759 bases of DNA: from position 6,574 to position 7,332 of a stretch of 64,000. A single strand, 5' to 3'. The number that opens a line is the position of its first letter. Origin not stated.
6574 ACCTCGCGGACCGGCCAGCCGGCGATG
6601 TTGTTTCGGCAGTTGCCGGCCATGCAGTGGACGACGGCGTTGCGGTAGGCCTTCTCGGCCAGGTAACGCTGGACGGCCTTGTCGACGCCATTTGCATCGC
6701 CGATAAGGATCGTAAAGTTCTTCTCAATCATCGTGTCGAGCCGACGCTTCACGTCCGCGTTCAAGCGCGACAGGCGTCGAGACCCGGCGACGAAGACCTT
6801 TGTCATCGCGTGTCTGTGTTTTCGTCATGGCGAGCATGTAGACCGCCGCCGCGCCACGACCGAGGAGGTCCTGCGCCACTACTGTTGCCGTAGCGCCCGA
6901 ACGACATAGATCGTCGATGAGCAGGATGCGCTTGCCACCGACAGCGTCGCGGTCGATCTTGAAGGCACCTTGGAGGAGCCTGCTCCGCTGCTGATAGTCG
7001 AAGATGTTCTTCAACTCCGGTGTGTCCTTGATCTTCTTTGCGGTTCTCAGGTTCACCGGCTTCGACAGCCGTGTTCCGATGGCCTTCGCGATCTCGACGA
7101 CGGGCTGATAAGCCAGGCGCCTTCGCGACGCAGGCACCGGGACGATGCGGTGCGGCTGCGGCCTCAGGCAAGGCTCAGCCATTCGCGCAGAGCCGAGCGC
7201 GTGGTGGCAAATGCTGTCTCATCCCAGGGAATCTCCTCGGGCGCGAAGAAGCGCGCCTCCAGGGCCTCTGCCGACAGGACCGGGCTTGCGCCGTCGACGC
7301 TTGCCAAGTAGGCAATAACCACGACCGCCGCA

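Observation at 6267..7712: Compact NUDIX - PRTase - SLOG three-gene island: candidate nucleotide-centred conflict/signalling system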

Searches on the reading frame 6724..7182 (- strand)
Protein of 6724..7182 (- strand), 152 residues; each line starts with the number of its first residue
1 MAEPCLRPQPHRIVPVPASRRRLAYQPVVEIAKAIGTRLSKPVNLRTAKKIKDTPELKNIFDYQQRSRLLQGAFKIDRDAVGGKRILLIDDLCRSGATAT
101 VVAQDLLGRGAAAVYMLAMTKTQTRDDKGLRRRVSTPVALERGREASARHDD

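Call 3: search_protein_families(library=pfam, proteins=[window:6724-7182:-], max_evalue=0.1)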
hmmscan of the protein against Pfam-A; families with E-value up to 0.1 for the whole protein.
window:6724-7182:- (152 aa): 1 family
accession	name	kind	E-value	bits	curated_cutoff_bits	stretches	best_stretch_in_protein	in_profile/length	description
PF00156.33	Pribosyltran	-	0.0048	16.7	26.3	1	78-114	82-118/158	Phosphoribosyl transferase domain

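Call 4: search_protein_families(library=padloc, proteins=[window:6724-7182:-], max_evalue=0.1)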
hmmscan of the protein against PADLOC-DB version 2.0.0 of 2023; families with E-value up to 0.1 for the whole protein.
window:6724-7182:- (152 aa): 4 families
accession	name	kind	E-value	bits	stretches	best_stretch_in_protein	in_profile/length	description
PDLC03928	PsyrT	-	1.2e-16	58.2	1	8-126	574-688/689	-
PDLC03962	ShosT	-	2.6e-07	28.7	1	13-126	95-215/237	-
PDLC02869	DpdF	-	5.2e-05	21.5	1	66-124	15-72/74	DpdF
PDLC03012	ShosT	-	0.01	12.8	1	71-126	315-369/427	-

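Call 5: search_protein_families(library=ncbifam, proteins=[window:6724-7182:-], max_evalue=0.1)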
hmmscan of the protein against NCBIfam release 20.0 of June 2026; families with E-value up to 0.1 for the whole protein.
window:6724-7182:- (152 aa): 17 families
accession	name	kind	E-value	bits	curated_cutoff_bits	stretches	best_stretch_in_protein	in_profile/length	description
TIGR00201.1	comF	subfamily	9.3e-12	45.3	233.55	1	9-120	79-189/190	ComF family protein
NF008616.0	PRK11595.1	equivalog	3e-09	36.7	304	1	9-122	112-226/227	DNA utilization protein GntX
NF006328.0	PRK08558.1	equivalog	0.0002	21.1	184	1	31-138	125-231/238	adenine phosphoribosyltransferase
NF006605.0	PRK09162.1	equivalog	0.0014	18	181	1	79-126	94-142/183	hypoxanthine-guanine phosphoribosyltransferase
TIGR01203.1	HGPRTase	equivalog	0.0022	17.8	150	1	76-127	79-129/167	hypoxanthine phosphoribosyltransferase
NF002634.0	PRK02304.1-3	equivalog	0.0038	16.9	170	1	74-118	108-152/182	adenine phosphoribosyltransferase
NF002620.0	PRK02277.1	subfamily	0.0043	16.7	115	1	65-121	123-179/201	orotate phosphoribosyltransferase-like protein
NF005299.0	PRK06827.1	subfamily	0.0068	15.2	327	1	80-118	262-300/383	phosphoribosylpyrophosphate synthetase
NF002320.0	PRK01259.1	subfamily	0.0076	15.6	297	1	81-118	212-249/316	ribose-phosphate diphosphokinase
NF004689.0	PRK06031.1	equivalog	0.009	15.3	175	1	81-124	152-194/233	phosphoribosyltransferase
NF006613.0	PRK09177.1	equivalog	0.013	15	138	1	73-115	82-118/159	xanthine phosphoribosyltransferase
NF002686.0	PRK02458.1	equivalog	0.019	14.4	506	1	59-118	196-253/323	ribose-phosphate diphosphokinase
NF002095.0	PRK00934.1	equivalog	0.021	14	296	1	57-119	177-241/287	ribose-phosphate diphosphokinase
TIGR01251.1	ribP_PPkin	subfamily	0.029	13.3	113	1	80-118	207-245/309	ribose-phosphate diphosphokinase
NF002618.0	PRK02269.1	equivalog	0.036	13.7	460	1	80-118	214-252/321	ribose-phosphate diphosphokinase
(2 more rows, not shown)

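Call 65: find_homologous_proteins(query=window:6810-7182:-)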
Query window:6810-7182:- (124 aa): 106 proteins with E <= 0.001 among 137 candidates.
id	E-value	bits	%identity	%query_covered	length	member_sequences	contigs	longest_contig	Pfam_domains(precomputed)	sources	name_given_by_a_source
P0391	2.6e-72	258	98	100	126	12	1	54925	-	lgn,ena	-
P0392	3.8e-55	203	88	90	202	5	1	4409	-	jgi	jgi:competence protein ComFC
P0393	3.0e-52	193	83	94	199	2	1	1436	-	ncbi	-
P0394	1.3e-50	188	82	90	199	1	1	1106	-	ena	-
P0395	2.0e-50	187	81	90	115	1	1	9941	-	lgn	-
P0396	9.6e-50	185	82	90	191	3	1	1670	-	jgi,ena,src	-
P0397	1.3e-49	185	82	90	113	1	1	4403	-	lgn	-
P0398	1.6e-49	185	80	90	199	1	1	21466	-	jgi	jgi:predicted amidophosphoribosyltransferase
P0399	2.8e-49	184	81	90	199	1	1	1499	-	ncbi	-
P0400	1.4e-48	182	79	90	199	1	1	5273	-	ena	-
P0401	5.8e-48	180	75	96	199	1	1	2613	-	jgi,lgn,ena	-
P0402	5.2e-47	176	78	90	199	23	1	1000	-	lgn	-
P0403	3.2e-45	171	72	97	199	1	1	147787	-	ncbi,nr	ncbi:MAG: ComF family protein [Acidobacteria bacterium]|nr:ComF family protein [Acidobacteriota bact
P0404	5.2e-45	170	82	82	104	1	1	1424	-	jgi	jgi:predicted amidophosphoribosyltransferase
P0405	7.2e-45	170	76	94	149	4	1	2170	-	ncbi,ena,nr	ncbi:MAG TPA: hypothetical protein VEI25_08815 [Paraburkholderia sp.]|nr:hypothetical protein [Parab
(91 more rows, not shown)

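Call 67: find_encoding_contigs(protein=P0395, flank=4000, max_places=3)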
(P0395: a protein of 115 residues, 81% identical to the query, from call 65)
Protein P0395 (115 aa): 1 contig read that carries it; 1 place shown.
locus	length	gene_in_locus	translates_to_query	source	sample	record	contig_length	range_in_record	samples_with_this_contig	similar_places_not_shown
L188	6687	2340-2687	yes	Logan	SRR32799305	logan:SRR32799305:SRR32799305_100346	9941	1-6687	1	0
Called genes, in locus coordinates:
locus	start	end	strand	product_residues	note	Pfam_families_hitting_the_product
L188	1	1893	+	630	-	?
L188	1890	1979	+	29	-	-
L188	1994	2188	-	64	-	-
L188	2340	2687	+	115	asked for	-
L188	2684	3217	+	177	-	-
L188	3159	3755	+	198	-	-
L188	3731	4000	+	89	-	-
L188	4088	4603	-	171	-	-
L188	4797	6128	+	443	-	PF02321:OEP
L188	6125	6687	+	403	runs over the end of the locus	PF25917:BSH_RND (faint), PF25973:BSH_CzcB, PF25893:HH_CzcB, PF25944:Beta-barrel_RND (weak), PF25954:Beta-barrel_RND_2, PF25975:CzcB_C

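Call 68: find_encoding_contigs(protein=P0397, flank=4000, max_places=3)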
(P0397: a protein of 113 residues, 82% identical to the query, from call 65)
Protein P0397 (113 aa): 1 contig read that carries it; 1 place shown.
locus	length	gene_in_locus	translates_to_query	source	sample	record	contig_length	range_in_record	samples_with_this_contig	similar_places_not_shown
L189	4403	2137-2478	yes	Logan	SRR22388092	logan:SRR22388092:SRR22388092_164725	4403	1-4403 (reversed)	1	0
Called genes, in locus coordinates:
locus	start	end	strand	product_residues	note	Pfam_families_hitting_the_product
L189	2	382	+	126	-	?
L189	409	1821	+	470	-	PF14238:DUF4340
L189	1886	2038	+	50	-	-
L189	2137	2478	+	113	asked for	-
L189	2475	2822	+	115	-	-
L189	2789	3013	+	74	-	-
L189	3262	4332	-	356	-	PF13384:HTH_23 (weak), PF13518:HTH_28 (weak), PF13551:HTH_29 (weak), PF13565:HTH_32, PF13358:DDE_3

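Call 80: predict_structure(alignment_id=A4)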
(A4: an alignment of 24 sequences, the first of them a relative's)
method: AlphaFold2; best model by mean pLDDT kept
length: 202 residues; sequences in the alignment: 24
mean_pLDDT: 92.4   pTM: 0.89
mean pLDDT of the five models: 92.4, 91.4, 91.2, 90.8, 90.7
residues with pLDDT >= 90: 162; 70-90: 32; 50-70: 4; < 50: 4
segments of 3 or more residues with pLDDT < 50: 1-3
pLDDT, mean of each block of 10 residues (from residue 1): 74 97 96 93 93 95 94 98 98 81 95 98 91 84 91 97 96 95 98 91 50
secondary structure, 60 per line:
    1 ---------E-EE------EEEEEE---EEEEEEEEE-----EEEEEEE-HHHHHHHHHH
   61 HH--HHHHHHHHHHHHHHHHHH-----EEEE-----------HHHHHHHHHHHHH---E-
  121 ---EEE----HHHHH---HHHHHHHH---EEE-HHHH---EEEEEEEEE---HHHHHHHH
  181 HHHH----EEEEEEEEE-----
elements in order: E20-25 E29-37 E43-49 H51-62 H65-82 E88-91 H103-115 E124-126 H131-135 H139-146 E150-152 H154-157 E161-169 H173-184 E189-197

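Call 82: fold_search(model_id=the predicted structure, library=pdb)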
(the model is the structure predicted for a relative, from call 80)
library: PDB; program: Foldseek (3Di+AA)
matches with E <= 10: 1289; with E <= 0.001: 86
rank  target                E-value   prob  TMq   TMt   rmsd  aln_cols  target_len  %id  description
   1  1ecb_B                1.3e-06  1.00  0.49  0.23   7.0       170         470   19  ESCHERICHIA COLI GLUTAMINE PHOSPHORIBOSYLPYROPHOSPHATE (PRPP) AMIDOTRANSFERASE COMPLEXED WITH 2 GMP, 1 MG PER SUBUNIT (released 1998-04-15)
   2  1ecb_A                2.3e-06  1.00  0.49  0.22   7.0       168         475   19  ESCHERICHIA COLI GLUTAMINE PHOSPHORIBOSYLPYROPHOSPHATE (PRPP) AMIDOTRANSFERASE COMPLEXED WITH 2 GMP, 1 MG PER SUBUNIT (released 1998-04-15)
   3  6czf_D                2.5e-06  1.00  0.51  0.22   7.2       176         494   19  The structure of E. coli PurF in complex with ppGpp-Mg (released 2018-10-10)
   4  1ecb_D                3.4e-06  1.00  0.49  0.23   6.8       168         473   19  ESCHERICHIA COLI GLUTAMINE PHOSPHORIBOSYLPYROPHOSPHATE (PRPP) AMIDOTRANSFERASE COMPLEXED WITH 2 GMP, 1 MG PER SUBUNIT (released 1998-04-15)
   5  8w7d_B                3.6e-06  1.00  0.49  0.23   6.7       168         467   19  Crystal structure of EcPPAT-FR901483 complex (released 2023-12-13)
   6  8w7d_C                4.4e-06  1.00  0.47  0.22   7.0       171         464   19  Crystal structure of EcPPAT-FR901483 complex (released 2023-12-13)
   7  8w7d_A                6.8e-06  1.00  0.51  0.23   6.6       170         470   19  Crystal structure of EcPPAT-FR901483 complex (released 2023-12-13)
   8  1ecf_B                6.8e-06  1.00  0.50  0.22   7.5       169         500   21  ESCHERICHIA COLI GLUTAMINE PHOSPHORIBOSYLPYROPHOSPHATE (PRPP) AMIDOTRANSFERASE (released 1996-11-08)
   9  1ecb_C                8.8e-06  1.00  0.49  0.22   7.7       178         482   18  ESCHERICHIA COLI GLUTAMINE PHOSPHORIBOSYLPYROPHOSPHATE (PRPP) AMIDOTRANSFERASE COMPLEXED WITH 2 GMP, 1 MG PER SUBUNIT (released 1998-04-15)
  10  6czf_B                1.0e-05  1.00  0.50  0.22   7.5       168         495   21  The structure of E. coli PurF in complex with ppGpp-Mg (released 2018-10-10)
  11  8w7d_D                1.1e-05  1.00  0.49  0.23   7.1       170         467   19  Crystal structure of EcPPAT-FR901483 complex (released 2023-12-13)
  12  6ott_A                1.2e-05  1.00  0.51  0.22   7.4       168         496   22  Structure of PurF in complex with ppApp (released 2019-11-06)
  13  7p0h_A                1.6e-05  1.00  0.62  0.33   3.5       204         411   11  Crystal structure of Helicobacter pylori ComF fused to an artificial alphaREP crystallization helper(named B2) (released 2022-04-06)
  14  1p4a_C                1.6e-05  1.00  0.40  0.32  15.2       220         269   14  Crystal Structure of the PurR complexed with cPRPP (released 2003-12-09)
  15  5zgo_A                1.7e-05  1.00  0.45  0.50  10.2       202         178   16  Crystal structure of APRT2 from Thermus thermophilus HB8 (released 2019-03-06)
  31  8zvd                  9.9e-05  1.00  0.50  0.27   9.1       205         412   13  ShosT with phosphate (released 2025-04-09)
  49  8zvc                  2.4e-04  1.00  0.49  0.26   8.9       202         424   14  ShosT with PRPP-Mg (released 2025-04-09)
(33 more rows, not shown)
